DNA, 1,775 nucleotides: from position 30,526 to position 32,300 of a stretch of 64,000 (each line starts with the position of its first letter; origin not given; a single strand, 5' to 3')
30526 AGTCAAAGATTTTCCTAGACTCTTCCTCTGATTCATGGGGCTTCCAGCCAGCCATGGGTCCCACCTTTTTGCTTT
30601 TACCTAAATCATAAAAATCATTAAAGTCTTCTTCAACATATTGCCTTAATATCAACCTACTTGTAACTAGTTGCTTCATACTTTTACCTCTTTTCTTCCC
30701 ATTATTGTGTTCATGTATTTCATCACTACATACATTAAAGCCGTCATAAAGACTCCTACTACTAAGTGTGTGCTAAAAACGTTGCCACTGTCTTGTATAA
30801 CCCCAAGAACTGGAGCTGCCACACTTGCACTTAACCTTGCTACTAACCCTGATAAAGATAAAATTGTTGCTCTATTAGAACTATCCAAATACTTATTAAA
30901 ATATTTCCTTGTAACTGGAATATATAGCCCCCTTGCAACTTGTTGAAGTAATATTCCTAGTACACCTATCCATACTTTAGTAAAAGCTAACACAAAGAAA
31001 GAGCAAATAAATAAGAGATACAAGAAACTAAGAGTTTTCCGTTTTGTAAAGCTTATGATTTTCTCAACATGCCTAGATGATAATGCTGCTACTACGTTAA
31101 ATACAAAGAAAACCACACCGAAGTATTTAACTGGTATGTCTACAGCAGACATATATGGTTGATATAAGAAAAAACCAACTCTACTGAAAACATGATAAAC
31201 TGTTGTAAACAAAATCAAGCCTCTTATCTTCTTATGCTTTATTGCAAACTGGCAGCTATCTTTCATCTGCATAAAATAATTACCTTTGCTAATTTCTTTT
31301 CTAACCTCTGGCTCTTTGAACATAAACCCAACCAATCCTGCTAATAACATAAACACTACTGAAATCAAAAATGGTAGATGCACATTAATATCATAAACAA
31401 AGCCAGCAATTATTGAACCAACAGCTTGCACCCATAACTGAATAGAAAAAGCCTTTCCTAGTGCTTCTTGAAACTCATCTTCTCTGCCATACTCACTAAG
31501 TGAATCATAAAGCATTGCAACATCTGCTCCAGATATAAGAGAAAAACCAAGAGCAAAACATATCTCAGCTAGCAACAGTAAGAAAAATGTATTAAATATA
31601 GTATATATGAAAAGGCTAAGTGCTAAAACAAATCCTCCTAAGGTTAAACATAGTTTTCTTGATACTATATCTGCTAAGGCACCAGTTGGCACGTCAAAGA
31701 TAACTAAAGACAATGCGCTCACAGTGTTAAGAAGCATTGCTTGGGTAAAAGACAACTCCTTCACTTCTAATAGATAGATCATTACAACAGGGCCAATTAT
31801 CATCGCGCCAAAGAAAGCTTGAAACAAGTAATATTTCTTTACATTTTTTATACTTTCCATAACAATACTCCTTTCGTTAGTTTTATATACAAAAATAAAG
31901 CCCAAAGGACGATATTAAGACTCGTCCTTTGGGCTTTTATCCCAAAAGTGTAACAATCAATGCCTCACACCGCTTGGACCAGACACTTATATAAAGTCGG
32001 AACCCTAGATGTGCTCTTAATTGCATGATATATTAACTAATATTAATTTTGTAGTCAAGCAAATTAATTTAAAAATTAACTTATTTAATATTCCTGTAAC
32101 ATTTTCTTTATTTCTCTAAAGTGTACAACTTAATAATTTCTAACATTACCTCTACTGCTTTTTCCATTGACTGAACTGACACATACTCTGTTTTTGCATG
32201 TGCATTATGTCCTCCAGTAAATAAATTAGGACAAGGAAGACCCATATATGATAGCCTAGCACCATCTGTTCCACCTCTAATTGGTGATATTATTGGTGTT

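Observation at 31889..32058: ykkC/guanidine-I-class riboswitch-like leader with promoter and overlapping terminator upstream of an MFS-GNAT pair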

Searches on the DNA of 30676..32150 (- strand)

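Call 3: search_rna_families(source=window, start=31800, end=32150, threshold=evalue, max_evalue=10, show_alignments=6)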
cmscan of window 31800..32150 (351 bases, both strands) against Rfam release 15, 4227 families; matches with E-value up to 10: 11.
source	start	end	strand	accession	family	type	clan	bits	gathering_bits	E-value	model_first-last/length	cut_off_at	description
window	31925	32019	-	RF00442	Guanidine-I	Cis-reg; riboswitch;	-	49.4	63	4.8e-08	1-107/107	no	Guanidine-I riboswitch aptamer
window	31823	31936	+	RF02822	Srn266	Gene; sRNA;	-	21.7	63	0.27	1-112/112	no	Streptococcus RNA 266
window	31878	31965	+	RF00540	snopsi18S-1854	Gene; snRNA; snoRNA; HACA-box;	-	20.4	40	0.51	1-156/156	no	Small nucleolar RNA psi18S-1854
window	31897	31937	+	RF04134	MIR7504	Gene; miRNA;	-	20.1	83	0.48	1-124/124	no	MIR7504 microRNA precursor family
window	31884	31969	-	RF00121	MicC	Gene; sRNA;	-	18.4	90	2.5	1-123/123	no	MicC RNA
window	31893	31944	-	RF00697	mir-186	Gene; miRNA;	-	17.3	70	1.2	1-82/82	no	mir-186 microRNA precursor family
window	31825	31950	+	RF00121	MicC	Gene; sRNA;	-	17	90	4.6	1-123/123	no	MicC RNA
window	31891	31940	+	RF00697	mir-186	Gene; miRNA;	-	16.2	70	2.3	1-82/82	no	mir-186 microRNA precursor family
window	31898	31936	-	RF03940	MIR9563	Gene; miRNA;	-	15.1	90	4.4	1-127/127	no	MIR9563 microRNA precursor family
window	31898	31936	+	RF03940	MIR9563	Gene; miRNA;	-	15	90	4.8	1-127/127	no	MIR9563 microRNA precursor family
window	31897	32084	+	RF03159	RAGATH-7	Gene; sRNA;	-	11.7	111.8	3.1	1-208/208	no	RAGATH-7 RNA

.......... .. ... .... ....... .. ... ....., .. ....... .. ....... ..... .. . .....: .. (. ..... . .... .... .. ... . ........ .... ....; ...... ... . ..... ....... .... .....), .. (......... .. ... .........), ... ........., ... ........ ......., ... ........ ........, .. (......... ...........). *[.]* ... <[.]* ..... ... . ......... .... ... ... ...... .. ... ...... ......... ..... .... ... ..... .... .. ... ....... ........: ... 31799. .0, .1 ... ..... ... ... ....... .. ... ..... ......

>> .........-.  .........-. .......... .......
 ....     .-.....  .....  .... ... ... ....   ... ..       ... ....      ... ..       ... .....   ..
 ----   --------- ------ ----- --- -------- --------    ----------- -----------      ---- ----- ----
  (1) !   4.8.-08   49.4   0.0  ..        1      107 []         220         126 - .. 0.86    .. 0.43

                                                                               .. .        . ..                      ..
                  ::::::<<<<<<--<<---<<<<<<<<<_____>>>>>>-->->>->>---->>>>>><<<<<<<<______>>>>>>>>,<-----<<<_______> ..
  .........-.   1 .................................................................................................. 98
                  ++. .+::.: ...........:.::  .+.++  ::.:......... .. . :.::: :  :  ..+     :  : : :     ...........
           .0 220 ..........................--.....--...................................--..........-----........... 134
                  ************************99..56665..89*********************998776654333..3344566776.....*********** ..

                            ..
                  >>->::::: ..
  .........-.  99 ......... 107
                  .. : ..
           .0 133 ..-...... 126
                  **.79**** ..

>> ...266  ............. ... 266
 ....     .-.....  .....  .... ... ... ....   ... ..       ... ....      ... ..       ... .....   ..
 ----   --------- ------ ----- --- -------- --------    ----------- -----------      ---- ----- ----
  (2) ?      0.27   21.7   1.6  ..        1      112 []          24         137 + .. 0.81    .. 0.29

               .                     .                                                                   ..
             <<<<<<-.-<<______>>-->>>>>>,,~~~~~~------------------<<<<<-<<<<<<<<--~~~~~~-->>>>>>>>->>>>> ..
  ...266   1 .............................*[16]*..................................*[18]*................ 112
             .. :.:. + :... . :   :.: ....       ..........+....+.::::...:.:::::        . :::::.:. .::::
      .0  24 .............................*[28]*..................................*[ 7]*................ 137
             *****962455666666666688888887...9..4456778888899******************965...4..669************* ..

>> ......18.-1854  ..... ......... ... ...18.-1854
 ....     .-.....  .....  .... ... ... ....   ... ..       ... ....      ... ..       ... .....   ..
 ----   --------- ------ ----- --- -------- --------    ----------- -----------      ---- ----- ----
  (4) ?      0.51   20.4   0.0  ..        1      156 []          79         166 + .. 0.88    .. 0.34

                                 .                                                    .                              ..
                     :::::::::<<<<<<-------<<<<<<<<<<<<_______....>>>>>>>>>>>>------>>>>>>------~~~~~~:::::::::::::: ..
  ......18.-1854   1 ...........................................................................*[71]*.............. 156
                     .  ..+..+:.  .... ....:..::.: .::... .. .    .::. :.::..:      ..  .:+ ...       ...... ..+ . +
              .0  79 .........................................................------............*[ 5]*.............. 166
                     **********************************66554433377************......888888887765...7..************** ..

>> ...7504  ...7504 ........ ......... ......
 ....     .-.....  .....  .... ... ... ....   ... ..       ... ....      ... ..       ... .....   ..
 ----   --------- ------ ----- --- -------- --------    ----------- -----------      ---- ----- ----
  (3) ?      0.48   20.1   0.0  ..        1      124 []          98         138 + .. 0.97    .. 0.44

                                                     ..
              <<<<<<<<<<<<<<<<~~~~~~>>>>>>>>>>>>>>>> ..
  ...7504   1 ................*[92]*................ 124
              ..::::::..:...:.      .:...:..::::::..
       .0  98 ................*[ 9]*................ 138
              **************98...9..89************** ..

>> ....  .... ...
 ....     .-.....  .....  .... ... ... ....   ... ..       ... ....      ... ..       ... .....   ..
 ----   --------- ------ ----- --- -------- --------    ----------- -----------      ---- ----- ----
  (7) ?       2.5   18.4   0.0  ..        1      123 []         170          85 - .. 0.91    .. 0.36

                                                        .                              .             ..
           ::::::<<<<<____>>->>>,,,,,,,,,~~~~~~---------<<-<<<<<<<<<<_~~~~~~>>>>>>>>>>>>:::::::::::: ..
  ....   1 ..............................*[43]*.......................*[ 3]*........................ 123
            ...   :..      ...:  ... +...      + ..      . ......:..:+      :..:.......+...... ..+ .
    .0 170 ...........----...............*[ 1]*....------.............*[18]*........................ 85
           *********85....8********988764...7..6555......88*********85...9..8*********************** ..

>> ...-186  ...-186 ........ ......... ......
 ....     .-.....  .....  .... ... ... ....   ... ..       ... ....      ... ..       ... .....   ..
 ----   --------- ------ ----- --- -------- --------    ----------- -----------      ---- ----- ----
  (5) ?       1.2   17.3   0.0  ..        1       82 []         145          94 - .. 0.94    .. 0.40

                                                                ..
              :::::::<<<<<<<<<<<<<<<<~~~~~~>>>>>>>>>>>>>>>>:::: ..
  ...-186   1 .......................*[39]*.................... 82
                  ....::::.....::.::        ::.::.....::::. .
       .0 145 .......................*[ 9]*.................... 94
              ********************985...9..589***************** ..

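Call 63: search_with_rna_model(model_id=R1, sources=[L216, L217, L218, L219, L220, L221, L222, L223, L224, L225, L226, L227, L228, L229, L230, L231, L232, L233, L234, L235, L236, L237, L238, L239, L240, L241, L242, L243, L244, L132, L245, L246, L247, L248, L249, L250, L251, L252, L253], max_evalue=0.01)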
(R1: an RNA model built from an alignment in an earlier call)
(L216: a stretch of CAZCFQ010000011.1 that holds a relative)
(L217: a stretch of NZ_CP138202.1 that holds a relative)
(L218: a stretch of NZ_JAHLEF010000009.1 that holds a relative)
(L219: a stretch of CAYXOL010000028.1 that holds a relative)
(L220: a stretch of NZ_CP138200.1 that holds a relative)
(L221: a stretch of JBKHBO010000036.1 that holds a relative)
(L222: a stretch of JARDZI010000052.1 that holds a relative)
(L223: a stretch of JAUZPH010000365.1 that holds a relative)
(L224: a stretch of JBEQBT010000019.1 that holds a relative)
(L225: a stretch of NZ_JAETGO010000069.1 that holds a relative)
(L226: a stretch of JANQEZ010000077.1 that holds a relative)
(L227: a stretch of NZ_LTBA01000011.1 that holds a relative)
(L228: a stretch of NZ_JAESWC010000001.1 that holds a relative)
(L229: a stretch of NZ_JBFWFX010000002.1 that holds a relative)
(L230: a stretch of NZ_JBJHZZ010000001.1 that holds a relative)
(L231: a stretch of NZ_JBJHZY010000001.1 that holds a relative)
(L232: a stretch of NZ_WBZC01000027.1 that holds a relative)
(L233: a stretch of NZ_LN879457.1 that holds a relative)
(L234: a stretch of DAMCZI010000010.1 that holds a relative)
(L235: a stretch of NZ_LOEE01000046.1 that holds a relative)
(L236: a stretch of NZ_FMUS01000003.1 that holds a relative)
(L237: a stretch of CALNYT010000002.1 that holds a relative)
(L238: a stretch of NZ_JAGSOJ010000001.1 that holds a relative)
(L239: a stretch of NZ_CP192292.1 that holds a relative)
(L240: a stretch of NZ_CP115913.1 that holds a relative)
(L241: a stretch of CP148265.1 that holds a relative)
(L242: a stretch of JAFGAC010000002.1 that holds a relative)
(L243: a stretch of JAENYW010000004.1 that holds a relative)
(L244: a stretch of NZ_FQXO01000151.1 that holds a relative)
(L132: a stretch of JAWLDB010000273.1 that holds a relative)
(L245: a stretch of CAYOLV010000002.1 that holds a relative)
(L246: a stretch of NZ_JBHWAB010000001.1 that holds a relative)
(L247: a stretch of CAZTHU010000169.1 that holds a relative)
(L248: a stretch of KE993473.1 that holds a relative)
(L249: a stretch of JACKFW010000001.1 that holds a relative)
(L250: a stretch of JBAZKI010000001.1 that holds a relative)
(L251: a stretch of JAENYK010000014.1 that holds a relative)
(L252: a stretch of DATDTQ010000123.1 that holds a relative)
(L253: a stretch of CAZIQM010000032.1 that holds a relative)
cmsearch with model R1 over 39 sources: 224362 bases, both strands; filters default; matches with E-value up to 0.01: 24.
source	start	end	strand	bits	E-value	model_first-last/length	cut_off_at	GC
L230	461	566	-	116.3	2.3e-30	1-107/107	no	0.42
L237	2305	2415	+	105.5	2.8e-27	1-107/107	no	0.45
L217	2269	2393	+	104.3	6.1e-27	1-107/107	no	0.42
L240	2299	2412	+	103.7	8.9e-27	1-107/107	no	0.44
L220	2278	2446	+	102.5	2e-26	1-107/107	no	0.38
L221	2347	2454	+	102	2.8e-26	1-107/107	no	0.46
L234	2321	2425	+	101.5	3.8e-26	1-107/107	no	0.52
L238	2293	2405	+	97.5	5.3e-25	1-107/107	no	0.42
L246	2275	2390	+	96.2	1.3e-24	1-107/107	no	0.38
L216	2341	2454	+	95.7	1.7e-24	1-107/107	no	0.42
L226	222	334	+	81.6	1.7e-20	1-107/107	no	0.38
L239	2285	2396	+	81.1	2.3e-20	1-107/107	no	0.46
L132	725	828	+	80.7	3.1e-20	1-107/107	no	0.57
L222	2376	2457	+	45.2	3.5e-10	1-107/107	no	0.44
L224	2372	2453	+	43.7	9.7e-10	1-107/107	no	0.48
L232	2261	2345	+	43.4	1.2e-09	1-107/107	no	0.36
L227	2237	2355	+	42.2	2.5e-09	1-107/107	no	0.4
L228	2265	2346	+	40.1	1e-08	1-107/107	no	0.45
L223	2340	2436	+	37.4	6e-08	1-107/107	no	0.53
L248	2263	2344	+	37.3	6.3e-08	1-107/107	no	0.46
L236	2315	2404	+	33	1.1e-06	1-107/107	no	0.37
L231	2261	2340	+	30.3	6.3e-06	1-107/107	no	0.4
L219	2329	2422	+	26.3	8.3e-05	1-107/107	no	0.45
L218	2336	2424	+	19.6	0.0066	1-107/107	no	0.4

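Call 67: search_rna_families(sources=[L222, L232, L248, L223, L219, L236, L247], threshold=evalue, max_evalue=0.1)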
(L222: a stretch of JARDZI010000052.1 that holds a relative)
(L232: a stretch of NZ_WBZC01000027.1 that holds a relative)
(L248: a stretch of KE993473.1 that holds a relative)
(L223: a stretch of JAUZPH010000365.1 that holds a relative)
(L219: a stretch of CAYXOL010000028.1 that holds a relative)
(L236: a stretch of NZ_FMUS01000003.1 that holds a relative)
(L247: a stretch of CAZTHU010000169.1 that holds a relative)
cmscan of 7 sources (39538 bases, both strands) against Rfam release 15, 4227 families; matches with E-value up to 0.1: 1.
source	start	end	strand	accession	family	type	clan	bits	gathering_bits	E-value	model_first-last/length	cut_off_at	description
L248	3774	3864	+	RF01051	c-di-GMP-I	Cis-reg; riboswitch;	CL00126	70.5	35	5.3e-12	1-87/87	no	c-di-GMP-I riboswitch aptamer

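Call 70: build_rna_model(alignment_id=A5)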
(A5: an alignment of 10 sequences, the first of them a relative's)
Model R2 built from alignment A5 (10 sequences, 105 columns); structure: RNAalifold consensus.
model positions 81; base pairs 20; branch points 2; effective number of sequences 2; information 0.7 bits per position. Calibrated on 0.2 Mb of random sequence (short: E-values are rough).
structure used (alignment columns):
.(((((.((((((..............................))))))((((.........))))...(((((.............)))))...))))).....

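Call 72: search_with_rna_model(model_id=R2, sources=[L254, L255, L256, L257, L258, L259, L260, L261, L262, L263, L264, L265, L266, L267, L268, L269, L270, L271, L272, L273, L274, L275, L276, L277, L278, L279, L280, L281, L282, L283, L284, L285, L286, L287, L288, L289, L290, L291, L292, L293, L294, L295, L296, L297, L298, L299, L300, L301, L302, L303, L304, L305, L306, L307, L308, L309, L310, L311, L312, L313, L314, L315, L316, L317, L318, L319, L320, L321, L322, L323, L324, L325, L326, L327, L328, L329, L330, L331, L332, L333, L334, L335, L336, L337, L338, L339, L340, L341, L342, L343, L344, L345, L346, L347, L348, L349, L350, L351, L352, L353], max_evalue=0.001)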
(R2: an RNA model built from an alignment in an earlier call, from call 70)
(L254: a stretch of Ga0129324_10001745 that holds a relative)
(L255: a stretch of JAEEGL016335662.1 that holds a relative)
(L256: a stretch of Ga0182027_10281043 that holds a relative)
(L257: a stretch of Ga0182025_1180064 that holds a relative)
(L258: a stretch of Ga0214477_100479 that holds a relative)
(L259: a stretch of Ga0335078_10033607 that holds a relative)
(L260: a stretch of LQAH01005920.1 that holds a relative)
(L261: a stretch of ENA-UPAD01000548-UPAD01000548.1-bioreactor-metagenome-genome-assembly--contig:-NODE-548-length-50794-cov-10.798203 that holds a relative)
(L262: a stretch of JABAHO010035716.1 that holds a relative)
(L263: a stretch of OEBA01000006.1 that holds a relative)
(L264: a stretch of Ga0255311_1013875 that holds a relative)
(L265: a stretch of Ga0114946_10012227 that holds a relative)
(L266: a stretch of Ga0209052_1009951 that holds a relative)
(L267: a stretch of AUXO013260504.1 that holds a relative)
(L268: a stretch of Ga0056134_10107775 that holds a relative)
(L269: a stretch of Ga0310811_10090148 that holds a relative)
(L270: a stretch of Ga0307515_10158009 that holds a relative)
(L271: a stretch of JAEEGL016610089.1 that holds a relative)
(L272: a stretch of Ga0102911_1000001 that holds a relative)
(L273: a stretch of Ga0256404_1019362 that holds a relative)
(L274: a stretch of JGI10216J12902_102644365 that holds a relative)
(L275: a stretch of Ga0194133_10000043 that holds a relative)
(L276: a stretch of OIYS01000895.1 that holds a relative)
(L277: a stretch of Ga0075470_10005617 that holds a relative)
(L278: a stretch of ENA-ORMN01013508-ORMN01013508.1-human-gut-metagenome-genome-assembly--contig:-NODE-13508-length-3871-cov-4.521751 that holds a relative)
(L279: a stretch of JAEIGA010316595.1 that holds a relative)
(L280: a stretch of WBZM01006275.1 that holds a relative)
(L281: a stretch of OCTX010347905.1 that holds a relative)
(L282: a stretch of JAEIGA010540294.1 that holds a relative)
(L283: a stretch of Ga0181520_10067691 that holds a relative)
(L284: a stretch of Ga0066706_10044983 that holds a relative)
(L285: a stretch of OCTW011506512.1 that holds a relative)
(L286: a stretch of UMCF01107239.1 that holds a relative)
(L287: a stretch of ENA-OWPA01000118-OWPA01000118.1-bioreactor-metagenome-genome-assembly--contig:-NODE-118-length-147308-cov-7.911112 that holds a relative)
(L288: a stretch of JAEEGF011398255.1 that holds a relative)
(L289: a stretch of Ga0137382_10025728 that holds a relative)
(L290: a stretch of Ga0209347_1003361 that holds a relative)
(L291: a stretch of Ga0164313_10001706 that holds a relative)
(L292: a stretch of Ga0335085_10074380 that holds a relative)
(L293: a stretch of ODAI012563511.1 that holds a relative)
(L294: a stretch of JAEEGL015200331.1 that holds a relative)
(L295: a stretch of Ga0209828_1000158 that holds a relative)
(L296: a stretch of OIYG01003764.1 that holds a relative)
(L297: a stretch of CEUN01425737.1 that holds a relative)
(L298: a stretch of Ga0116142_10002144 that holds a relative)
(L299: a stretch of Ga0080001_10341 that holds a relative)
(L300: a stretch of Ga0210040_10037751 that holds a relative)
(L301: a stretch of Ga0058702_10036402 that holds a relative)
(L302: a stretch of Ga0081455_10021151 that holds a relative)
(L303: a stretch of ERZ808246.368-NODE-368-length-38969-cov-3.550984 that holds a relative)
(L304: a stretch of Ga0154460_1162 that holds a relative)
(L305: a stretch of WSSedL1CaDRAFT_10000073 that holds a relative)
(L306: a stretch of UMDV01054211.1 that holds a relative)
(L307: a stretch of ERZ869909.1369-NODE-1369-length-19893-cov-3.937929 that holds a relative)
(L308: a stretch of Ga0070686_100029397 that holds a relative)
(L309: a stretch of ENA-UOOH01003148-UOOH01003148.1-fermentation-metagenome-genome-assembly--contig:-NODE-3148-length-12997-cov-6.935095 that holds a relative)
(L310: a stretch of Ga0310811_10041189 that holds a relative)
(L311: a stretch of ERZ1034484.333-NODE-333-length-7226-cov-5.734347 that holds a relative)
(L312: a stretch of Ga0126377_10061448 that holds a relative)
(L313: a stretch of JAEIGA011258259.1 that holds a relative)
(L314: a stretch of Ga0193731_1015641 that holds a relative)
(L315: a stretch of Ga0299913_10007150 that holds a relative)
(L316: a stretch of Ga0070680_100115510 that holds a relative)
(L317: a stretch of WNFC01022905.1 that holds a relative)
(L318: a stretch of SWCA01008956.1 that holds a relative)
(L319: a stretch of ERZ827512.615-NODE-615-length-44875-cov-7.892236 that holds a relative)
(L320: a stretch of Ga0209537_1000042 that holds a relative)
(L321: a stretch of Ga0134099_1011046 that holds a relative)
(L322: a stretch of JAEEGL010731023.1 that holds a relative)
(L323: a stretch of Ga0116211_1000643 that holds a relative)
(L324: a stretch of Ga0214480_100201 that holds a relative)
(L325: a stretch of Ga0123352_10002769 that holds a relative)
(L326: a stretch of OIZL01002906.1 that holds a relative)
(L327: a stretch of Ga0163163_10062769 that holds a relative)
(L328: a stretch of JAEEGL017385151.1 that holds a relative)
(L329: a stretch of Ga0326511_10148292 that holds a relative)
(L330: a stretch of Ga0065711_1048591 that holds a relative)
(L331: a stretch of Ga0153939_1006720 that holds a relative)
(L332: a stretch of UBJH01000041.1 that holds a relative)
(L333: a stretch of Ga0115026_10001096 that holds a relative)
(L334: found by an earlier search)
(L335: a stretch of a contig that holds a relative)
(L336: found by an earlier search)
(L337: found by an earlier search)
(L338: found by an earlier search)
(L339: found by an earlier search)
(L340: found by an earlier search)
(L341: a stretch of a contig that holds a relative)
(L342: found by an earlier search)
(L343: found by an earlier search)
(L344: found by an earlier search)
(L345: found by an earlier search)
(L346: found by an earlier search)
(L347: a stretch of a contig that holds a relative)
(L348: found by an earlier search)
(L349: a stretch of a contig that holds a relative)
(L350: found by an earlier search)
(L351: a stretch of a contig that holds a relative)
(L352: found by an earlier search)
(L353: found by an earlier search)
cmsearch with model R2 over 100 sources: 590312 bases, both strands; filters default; matches with E-value up to 0.001: 47.
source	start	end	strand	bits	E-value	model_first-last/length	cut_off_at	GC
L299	189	268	+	89.9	2.7e-21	1-81/81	no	0.45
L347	1429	1512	+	71.9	2.3e-16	1-81/81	no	0.46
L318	7166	7247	-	69.5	1e-15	1-81/81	no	0.44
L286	7591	7668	+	64.7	2e-14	1-81/81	no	0.4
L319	8446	8523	-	64.7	2e-14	1-81/81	no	0.4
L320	4354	4443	-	63.7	3.9e-14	1-81/81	no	0.54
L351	7577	7665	-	61.8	1.3e-13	1-81/81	no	0.53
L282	951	1026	+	60.7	2.6e-13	1-81/81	no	0.34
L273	5805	5883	+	60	4e-13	1-81/81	no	0.3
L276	7383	7466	+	58.9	7.8e-13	1-81/81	no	0.33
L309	267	356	+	58.3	1.2e-12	1-81/81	no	0.49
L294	1533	1608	+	57.5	2e-12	1-81/81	no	0.33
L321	1437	1525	-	57.4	2e-12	1-81/81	no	0.51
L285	5823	5898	+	56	4.9e-12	1-81/81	no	0.41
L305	236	332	+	55.6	6.5e-12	1-81/81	no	0.45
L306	3119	3200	+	55.5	6.7e-12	1-81/81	no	0.38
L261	11020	11111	+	55.4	7.1e-12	1-81/81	no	0.43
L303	1474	1568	-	54.7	1.1e-11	1-81/81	no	0.34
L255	2481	2556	+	53.5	2.4e-11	1-81/81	no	0.32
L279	1630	1717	+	53.4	2.5e-11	1-81/81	no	0.31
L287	3619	3709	-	53.2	2.9e-11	1-81/81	no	0.47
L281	98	172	+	53.1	3e-11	1-81/81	no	0.36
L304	2245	2336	+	53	3.2e-11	1-81/81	no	0.45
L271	360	430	+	52.6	4.3e-11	1-81/81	no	0.41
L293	414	496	-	52.4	4.6e-11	1-81/81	no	0.39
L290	7814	7903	+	52.3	5.2e-11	1-81/81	no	0.52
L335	551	637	+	52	6e-11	1-81/81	no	0.39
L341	2672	2765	-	50.5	1.6e-10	1-81/81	no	0.33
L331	3059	3136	-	50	2.2e-10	1-81/81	no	0.36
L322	831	910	+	49.7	2.6e-10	1-81/81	no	0.44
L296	6506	6601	-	49.4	3.1e-10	1-81/81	no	0.32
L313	1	82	-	49.4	3.2e-10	1-81/81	no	0.33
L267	641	739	-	47.7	9e-10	1-81/81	no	0.32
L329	1061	1138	-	47.7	9.1e-10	1-81/81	no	0.36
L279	893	984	+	47.5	1e-09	1-81/81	no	0.37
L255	2350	2431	+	47.2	1.3e-09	1-81/81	no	0.34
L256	1386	1472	-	46.9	1.5e-09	1-81/81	no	0.52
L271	478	551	+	45.4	3.9e-09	1-81/81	no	0.41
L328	2905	2974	+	44.5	6.7e-09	1-81/81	no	0.47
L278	713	790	+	44.4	7.2e-09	1-81/81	no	0.4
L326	5948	6025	-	44.4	7.2e-09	1-81/81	no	0.4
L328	3165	3237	+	44.3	8e-09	1-81/81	no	0.32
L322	978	1051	+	43.9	1e-08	1-81/81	no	0.38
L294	1413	1487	+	43.5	1.3e-08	1-81/81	no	0.37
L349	1807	1877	-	42.4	2.5e-08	1-81/81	no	0.32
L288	5483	5553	-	41.5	4.4e-08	1-81/81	no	0.32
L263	5822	5901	+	41.2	5.3e-08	1-81/81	no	0.35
